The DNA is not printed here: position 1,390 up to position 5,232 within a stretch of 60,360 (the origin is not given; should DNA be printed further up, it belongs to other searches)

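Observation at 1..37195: A 37-kb Gram-positive PUL-like island whose enzyme set matches no pathway I recognise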

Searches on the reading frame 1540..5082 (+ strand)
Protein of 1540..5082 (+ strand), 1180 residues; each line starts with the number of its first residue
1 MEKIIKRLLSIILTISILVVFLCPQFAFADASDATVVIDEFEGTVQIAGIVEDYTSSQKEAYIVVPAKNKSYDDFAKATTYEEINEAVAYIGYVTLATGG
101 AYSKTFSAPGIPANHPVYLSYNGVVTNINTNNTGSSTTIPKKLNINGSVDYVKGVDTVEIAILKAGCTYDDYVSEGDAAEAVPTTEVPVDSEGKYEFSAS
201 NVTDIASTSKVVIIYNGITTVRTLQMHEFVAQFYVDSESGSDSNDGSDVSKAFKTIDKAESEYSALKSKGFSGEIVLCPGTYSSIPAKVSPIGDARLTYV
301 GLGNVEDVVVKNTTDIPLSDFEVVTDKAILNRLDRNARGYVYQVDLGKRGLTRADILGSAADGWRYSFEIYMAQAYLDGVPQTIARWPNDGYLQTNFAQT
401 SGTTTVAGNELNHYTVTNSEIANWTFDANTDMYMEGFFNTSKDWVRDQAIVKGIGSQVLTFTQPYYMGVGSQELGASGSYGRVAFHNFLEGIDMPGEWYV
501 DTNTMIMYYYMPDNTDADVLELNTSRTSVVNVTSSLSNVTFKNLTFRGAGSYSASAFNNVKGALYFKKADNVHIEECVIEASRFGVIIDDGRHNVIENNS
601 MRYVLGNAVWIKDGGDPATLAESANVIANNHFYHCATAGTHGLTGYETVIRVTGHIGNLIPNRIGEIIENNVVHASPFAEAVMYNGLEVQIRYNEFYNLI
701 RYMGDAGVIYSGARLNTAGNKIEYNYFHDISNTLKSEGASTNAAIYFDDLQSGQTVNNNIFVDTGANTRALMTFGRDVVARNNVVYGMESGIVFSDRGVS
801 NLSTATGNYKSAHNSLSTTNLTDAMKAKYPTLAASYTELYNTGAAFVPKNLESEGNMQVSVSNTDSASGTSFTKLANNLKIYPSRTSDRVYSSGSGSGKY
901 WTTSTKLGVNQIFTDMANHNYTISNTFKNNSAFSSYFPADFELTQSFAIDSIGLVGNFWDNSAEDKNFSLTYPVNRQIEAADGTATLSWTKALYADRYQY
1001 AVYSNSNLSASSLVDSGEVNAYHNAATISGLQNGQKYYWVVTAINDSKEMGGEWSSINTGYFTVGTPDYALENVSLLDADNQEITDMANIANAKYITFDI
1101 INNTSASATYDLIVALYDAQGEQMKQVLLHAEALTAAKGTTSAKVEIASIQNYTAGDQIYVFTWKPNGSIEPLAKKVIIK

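Call 5: search_protein_families(library=pfam, proteins=[window:1540-5082:+], max_evalue=0.01)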
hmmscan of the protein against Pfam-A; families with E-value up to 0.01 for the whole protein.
window:1540-5082:+ (1180 aa): 2 families
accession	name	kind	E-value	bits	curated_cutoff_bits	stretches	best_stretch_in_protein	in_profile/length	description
PF16656.11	Pur_ac_phosph_N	-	0.0048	17.9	30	1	1007-1056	44-87/93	Purple acid Phosphatase, N-terminal domain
PF00041.27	fn3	-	0.0096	16.6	25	0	979-1047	10-72/84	Fibronectin type III domain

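Call 8: search_protein_families(library=ncbifam, proteins=[window:1540-5082:+], max_evalue=0.01)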
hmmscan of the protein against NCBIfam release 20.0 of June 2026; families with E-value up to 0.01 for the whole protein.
window:1540-5082:+ (1180 aa): 0 families

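Call 13: find_encoding_contigs(protein=window:1540-5082:+, flank=10000, max_places=6)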
Protein window:1540-5082:+ (1180 aa): no gene with exactly this product is on record in the collection.
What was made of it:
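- Tried and rejected: It is not on record (call 13).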

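Call 22: search_solved_structures(query=window:1540-5082:+, max_evalue=1)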
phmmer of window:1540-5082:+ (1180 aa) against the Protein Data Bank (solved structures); distinct sequences matched with E-value up to 1: 5.
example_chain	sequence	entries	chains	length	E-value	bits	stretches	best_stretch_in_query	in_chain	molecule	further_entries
9rx2_A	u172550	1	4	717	7.2e-06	27.2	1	485-759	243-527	Parallel beta-helix repeat protein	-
2dmk_A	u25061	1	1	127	0.12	13.3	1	993-1059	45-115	midline 2 isoform 2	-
5nkq_E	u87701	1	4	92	0.12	13.2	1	972-1062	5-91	Monobody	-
7yld_E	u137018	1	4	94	0.57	11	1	979-1062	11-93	NN2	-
7ypl_A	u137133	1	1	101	0.89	10.4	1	978-1049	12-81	Fibronectin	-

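Call 34: search_protein_families(library=pfam, proteins=[window:1540-5082:+], max_evalue=10)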
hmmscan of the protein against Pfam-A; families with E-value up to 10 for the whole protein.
window:1540-5082:+ (1180 aa): 3 families
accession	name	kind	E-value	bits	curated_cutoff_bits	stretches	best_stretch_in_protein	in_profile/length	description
PF16656.11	Pur_ac_phosph_N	-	0.0048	17.9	30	1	1007-1056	44-87/93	Purple acid Phosphatase, N-terminal domain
PF00041.27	fn3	-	0.0096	16.6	25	1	979-1047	10-72/84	Fibronectin type III domain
PF21231.2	GH141_M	-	0.044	14.1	27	1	484-510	128-154/156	GH141 insertion domain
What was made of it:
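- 1540..5082 (+): Secreted 1180-aa GH141-like parallel beta-helix protein with C-terminal fn3-like domains; presumed surface glycosidase. There are weak hits to PF21231 GH141_M and to PDB 9rx2 (calls 22, 34).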

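Call 35: find_homologous_proteins(query=window:1540-5082:+, max_evalue=1e-10)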
Query window:1540-5082:+ (1180 aa): 6 proteins with E <= 1e-10 among 8000 candidates.
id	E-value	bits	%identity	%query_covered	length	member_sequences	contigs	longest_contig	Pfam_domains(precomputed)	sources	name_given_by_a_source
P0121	0.0e+0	2629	100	100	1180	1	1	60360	-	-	-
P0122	0.0e+0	1102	48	98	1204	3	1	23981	-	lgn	-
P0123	1.1e-28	118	27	48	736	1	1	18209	PF13229.13,PF22842.4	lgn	-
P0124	4.2e-25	106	24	52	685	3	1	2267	PF13229.13,PF21231.3,PF22842.4,PF05048.20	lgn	-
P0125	4.7e-25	106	24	50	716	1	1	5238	PF13229.13,PF22842.4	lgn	-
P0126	1.1e-20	91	26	46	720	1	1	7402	PF13229.13,PF22842.4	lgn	-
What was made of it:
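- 1540..5082 (+): Only 5 homologs besides itself were found by the word-seeded search (call 35).
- Closest known: GH141. Different: Only a handful of relatives exist in a 5.8-billion-protein search (call 35).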

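Call 36: find_encoding_contigs(protein=P0122, flank=10000, max_places=3)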
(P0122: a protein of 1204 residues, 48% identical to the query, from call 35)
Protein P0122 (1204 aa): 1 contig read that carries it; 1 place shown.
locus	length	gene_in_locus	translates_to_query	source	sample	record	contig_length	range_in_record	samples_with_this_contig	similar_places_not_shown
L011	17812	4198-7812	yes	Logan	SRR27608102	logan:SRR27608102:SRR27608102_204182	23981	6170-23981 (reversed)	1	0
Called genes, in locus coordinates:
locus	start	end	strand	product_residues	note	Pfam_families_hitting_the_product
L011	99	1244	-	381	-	PF01408:GFO_IDH_MocA, PF02894:GFO_IDH_MocA_C, PF22725:GFO_IDH_MocA_C3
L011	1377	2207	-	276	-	PF02311:AraC_binding (weak), PF00165:HTH_AraC, PF12833:HTH_18, PF00165:HTH_AraC (weak)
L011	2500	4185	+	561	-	PF13205:Big_5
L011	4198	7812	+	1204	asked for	-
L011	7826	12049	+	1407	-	PF22842:Pel9A-like_beta_helix (weak), PF13229:Beta_helix (weak), PF07833:Cu_amine_oxidN1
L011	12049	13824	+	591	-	PF00395:SLH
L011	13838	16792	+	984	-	PF00395:SLH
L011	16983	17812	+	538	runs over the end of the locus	PF00933:Glyco_hydro_3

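Call 71: predict_structure(alignment_id=A2)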
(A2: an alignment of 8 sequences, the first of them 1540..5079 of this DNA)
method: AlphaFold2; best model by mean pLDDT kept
length: 1180 residues; sequences in the alignment: 8
mean_pLDDT: 69.7   pTM: 0.61
mean pLDDT of the five models: 69.7, 69.6, 67.7, 63.8, 62.1
residues with pLDDT >= 90: 120; 70-90: 541; 50-70: 322; < 50: 197
segments of 3 or more residues with pLDDT < 50: 20-30, 131-139, 359-369, 387-397, 399-412, 428-431, 435-448, 452-454, 463-484, 554-556, 639-645, 733-740, 862-900, 950-964, 973-976, 1048-1053
pLDDT, mean of each block of 10 residues (from residue 1): 67 68 36 64 72 61 80 75 77 75 76 72 61 40 74 86 75 72 80 79 63 83 64 92 90 94 80 91 90 82 87 84 75 67 85 59 44 65 57 46 39 52 51 47 44 51 40 41 50 70 79 66 77 89 86 57 90 92 86 91 84 81 89 69 59 67 86 73 88 78 66 82 82 43 75 84 65 80 71 69 67 80 85 87 78 68 36 26 25 35 52 60 65 55 53 43 50 48 65 65 84 80 66 77 60 55 68 87 84 90 80 87 85 85 88 81 74 73
secondary structure, 60 per line:
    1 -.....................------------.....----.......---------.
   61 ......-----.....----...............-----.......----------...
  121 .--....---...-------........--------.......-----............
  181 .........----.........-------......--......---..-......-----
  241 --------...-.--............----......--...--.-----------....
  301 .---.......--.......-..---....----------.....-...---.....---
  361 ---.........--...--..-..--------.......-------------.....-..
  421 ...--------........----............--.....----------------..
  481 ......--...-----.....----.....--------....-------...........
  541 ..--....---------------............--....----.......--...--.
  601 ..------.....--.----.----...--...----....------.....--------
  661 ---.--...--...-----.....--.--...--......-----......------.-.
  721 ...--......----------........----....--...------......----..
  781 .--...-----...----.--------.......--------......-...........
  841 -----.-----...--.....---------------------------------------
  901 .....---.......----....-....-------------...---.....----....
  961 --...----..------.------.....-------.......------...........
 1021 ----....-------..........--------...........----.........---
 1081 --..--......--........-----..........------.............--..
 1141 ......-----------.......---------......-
elements in order (helices of 4 or more, strands of 3 or more residues): H2-22 E35-39 E44-50 E60-66 H72-76 H81-87 E88-95 E101-107 E118-121 E124-127 E141-148 E157-163 H169-179 E180-189 E194-202 E210-215 E218-223 E230-235 H256-267 E272-277 E280-282 E297-301 E308-311 E314-317 H327-330 E341-345 H353-357 H364-372 E375-377 E393-399 E413-417 H419-423 E432-439 E444-455 E458-462 E479-486 E497-501 E506-510 E519-522 E530-542 E545-548 E564-575 E578-581 E586-592 E595-597 E600-602 E609-613 E626-628 E631-633 H638-641 E648-652 E667-669 E672-674 E680-684 E690-692 E695-700 E706-711 E720-723 E726-731 E742-749 E754-757 E760-762 E769-774 E779-781 E784-786 E792-794 H808-814 H823-828 H830-840 E852-854 E857-861 E901-905 H909-912 E913-915 E920-923 H925-928 H949-952 H957-960 E985-989 E997-1003 E1013-1020 E1025-1028 E1036-1045 E1054-1064 E1069-1077 H1087-1092 E1095-1102 E1108-1117 E1124-1136 E1139-1146 E1158-1164 E1174-1179
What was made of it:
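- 1540..5082 (+): The AF2 model has pLDDT 69.7 (call 71).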

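Call 75: fold_search(model_id=the predicted structure, library=pdb)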
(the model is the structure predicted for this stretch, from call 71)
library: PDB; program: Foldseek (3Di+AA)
matches with E <= 10: 1554; with E <= 0.001: 37
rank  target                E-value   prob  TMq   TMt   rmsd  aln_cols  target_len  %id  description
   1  5mqp_C                9.8e-17  1.00  0.28  0.51   9.6       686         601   12  Glycoside hydrolase BT_1002 (released 2017-04-05)
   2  5mqp_B                1.4e-14  1.00  0.30  0.54   8.6       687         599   13  Glycoside hydrolase BT_1002 (released 2017-04-05)
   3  8yk1_A                8.2e-07  0.99  0.14  0.19  22.8      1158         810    8  Blood group B alpha-1,3-galactosidase AgaBb from Bifidobacterium bifidum, construct 23-844 (released 2024-07-10)
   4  7v6i_A                1.1e-06  1.00  0.20  0.35  13.7       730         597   13  Crystal structure of lacto-N-biosidase BsaX from Bifidobacterium saguini, lacto-N-biose complex (released 2022-02-09)
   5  8yk2_A                1.3e-05  1.00  0.17  0.26  16.4       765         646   11  Blood group B alpha-1,3-galactosidase AgaBb from Bifidobacterium bifidum, construct T7-tag_24-700 (released 2024-07-10)
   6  9bev_A                3.4e-05  0.99  0.12  0.21  16.2       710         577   10  Structure of GH110A in complex with a lambda-carrageenan oligosaccharide (released 2025-08-27)
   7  7v6m_A                3.9e-05  1.00  0.18  0.33  14.3       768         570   10  Crystal structure of lacto-N-biosidase TnX from Tynzenella nexilis, lacto-N-biose complex (released 2022-02-09)
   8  8yk2_B                5.1e-05  1.00  0.19  0.31  15.4       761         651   11  Blood group B alpha-1,3-galactosidase AgaBb from Bifidobacterium bifidum, construct T7-tag_24-700 (released 2024-07-10)
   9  6xay_B                6.4e-05  1.00  0.09  0.26  10.0       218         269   16  Structure of a fragment of human fibronectin containing the 10th, 11th and 12th type III domains (released 2021-06-09)
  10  2gee                  7.3e-05  1.00  0.10  0.39   9.9       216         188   15  Crystal Structure of Human Type III Fibronectin Extradomain B and Domain 8 (released 2006-10-17)
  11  8yk3_B                7.7e-05  0.99  0.12  0.21  25.8       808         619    9  Blood group B alpha-1,3-galactosidase AgaBb from Bifidobacterium bifidum, construct T7-tag_24-673 (released 2024-07-10)
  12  6xay_A                9.2e-05  1.00  0.09  0.28  11.1       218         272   17  Structure of a fragment of human fibronectin containing the 10th, 11th and 12th type III domains (released 2021-06-09)
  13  4hlj                  1.1e-04  1.00  0.08  0.31  16.1       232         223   13  Axon Guidance Receptor (released 2013-11-20)
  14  8yk3_A                1.3e-04  0.97  0.11  0.19  27.9       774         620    9  Blood group B alpha-1,3-galactosidase AgaBb from Bifidobacterium bifidum, construct T7-tag_24-673 (released 2024-07-10)
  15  6xay_C                1.3e-04  1.00  0.09  0.26  10.3       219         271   15  Structure of a fragment of human fibronectin containing the 10th, 11th and 12th type III domains (released 2021-06-09)
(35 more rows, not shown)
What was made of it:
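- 1540..5082 (+): The Foldseek top hit is 5mqp BT_1002 (GH141), E 1e-16, TM(target) 0.51-0.54 (call 75).
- On GH141: Foldseek places 5mqp first, with E 1e-16 and TM(target) 0.51-0.54, on a model of moderate confidence (calls 71, 75).
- Closest known: GH141. Same: The fold is a parallel beta-helix, and BT_1002 (5mqp) is the best structural match by a wide margin (call 75).
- Tried and rejected: I rank it below GH141-like because of the Foldseek ranking (call 75).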

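Call 96: search_protein_families(library=ncbifam, proteins=[L011:2500-4185:+, L011:99-1244:-], max_evalue=0.001)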
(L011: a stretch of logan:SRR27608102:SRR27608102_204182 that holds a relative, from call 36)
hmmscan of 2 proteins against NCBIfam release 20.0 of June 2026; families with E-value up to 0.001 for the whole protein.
L011:2500-4185:+ (561 aa): 0 families

L011:99-1244:- (381 aa): 11 families
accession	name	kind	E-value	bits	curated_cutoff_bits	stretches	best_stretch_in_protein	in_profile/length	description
NF052479.1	LevoglcsnDh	equivalog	8.8e-51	172.8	650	1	1-380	1-386/386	levoglucosan dehydrogenase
TIGR04380.1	myo_inos_iolG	equivalog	2.5e-33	115.3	355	1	3-295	1-265/330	inositol 2-dehydrogenase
NF040723.1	UDP-GlcNAcDh_Arch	equivalog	3.4e-25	89.2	450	1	4-210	1-192/302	UDP-N-acetylglucosamine 3-dehydrogenase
NF041392.1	XylDh_Gfo6_Halo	equivalog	1.2e-23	83.5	350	1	3-208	16-225/350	D-xylose 1-dehydrogenase Gfo6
NF008607.0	PRK11579.1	subfamily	8.3e-20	71.1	330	1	3-209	4-202/346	oxidoreductase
NF052679.1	InsChiInosDhIolG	equivalog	1.1e-17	64.1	540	1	4-148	3-149/343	bifunctional inositol 2-dehydrogenase/D-chiro-inositol 1-dehydrogenase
NF058563.1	BT_2159_fam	equivalog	1.8e-15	56.9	650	1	4-149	1-145/350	disaccharide 3-dehydrogenase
NF058561.1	BT_2158_fam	equivalog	5e-11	41.9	750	1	4-148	36-178/487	glycoside 3-dehydrogenase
NF007574.0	PRK10206.1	equivalog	6.7e-11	41.8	352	1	43-147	44-146/345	oxidoreductase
TIGR03215.1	ac_ald_DH_ac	equivalog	0.00024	20.5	282.25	1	3-92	1-91/285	acetaldehyde dehydrogenase (acetylating)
NF006157.0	PRK08300.1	subfamily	0.00043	19.7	166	1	1-91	3-97/303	acetaldehyde dehydrogenase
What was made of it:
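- Closest known: 3-keto-glycoside and inositol-type pathways. Same: The relative encodes a levoglucosan-dehydrogenase-like Gfo gene next to the locus (calls 36, 96).
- The relative has a levoglucosan-dehydrogenase-like Gfo gene upstream (calls 36, 96).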
